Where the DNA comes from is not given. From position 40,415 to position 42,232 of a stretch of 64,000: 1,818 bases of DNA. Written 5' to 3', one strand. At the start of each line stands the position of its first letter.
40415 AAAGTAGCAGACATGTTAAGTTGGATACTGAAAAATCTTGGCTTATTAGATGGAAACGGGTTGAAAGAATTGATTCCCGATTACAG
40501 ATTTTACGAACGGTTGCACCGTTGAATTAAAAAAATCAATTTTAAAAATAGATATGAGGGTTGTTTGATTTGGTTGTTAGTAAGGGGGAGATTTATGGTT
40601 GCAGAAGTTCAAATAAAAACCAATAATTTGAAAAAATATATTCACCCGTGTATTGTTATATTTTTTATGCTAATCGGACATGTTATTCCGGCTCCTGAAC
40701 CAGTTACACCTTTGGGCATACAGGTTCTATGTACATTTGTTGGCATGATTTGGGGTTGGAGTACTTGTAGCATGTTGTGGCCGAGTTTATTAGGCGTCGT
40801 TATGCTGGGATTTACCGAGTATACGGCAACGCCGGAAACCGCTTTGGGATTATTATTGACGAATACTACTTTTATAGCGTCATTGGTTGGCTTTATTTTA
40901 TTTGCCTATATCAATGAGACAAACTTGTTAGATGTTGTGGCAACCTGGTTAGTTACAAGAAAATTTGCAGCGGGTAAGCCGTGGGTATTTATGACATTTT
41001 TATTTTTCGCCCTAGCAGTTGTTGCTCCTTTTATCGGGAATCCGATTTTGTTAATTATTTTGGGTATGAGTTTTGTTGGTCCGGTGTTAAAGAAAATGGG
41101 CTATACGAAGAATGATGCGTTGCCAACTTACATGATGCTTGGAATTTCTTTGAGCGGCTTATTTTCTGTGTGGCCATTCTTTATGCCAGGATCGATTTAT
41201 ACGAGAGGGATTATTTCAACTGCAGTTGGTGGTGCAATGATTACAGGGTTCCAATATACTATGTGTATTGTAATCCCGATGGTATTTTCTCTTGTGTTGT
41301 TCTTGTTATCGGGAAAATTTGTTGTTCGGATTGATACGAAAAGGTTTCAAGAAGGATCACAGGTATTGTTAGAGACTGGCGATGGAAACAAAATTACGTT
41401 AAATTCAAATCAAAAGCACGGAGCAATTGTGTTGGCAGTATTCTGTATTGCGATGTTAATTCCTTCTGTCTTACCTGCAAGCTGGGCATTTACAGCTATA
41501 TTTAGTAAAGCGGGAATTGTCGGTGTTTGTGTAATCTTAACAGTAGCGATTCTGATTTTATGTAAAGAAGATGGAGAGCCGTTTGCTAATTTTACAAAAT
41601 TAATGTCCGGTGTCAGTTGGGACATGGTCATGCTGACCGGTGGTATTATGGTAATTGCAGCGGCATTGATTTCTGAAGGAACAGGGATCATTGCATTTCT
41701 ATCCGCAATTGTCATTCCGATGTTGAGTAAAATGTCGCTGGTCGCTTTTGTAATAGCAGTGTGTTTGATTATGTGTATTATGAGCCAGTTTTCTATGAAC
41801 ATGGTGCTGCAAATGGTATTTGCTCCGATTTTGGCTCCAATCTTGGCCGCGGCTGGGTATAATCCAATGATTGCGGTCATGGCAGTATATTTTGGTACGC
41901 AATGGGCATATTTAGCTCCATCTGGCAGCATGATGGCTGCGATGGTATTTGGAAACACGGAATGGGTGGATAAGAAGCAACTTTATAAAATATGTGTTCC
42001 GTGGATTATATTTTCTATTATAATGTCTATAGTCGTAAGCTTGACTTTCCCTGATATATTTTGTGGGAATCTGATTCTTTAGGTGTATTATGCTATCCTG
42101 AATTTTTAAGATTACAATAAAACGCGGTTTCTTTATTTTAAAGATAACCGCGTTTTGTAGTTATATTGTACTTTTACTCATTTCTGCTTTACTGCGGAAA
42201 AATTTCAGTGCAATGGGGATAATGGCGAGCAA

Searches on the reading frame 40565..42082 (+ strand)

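Call 94: search_protein_families(library=pfam, proteins=[window:40565-42082:+], max_evalue=0.00001)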
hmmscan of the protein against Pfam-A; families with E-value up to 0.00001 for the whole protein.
window:40565-42082:+ (505 aa): 1 family
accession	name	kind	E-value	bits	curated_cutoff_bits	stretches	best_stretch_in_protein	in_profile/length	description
PF03600.22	CitMHS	-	6.3e-11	42.4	31.9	1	61-441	4-335/336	Citrate transporter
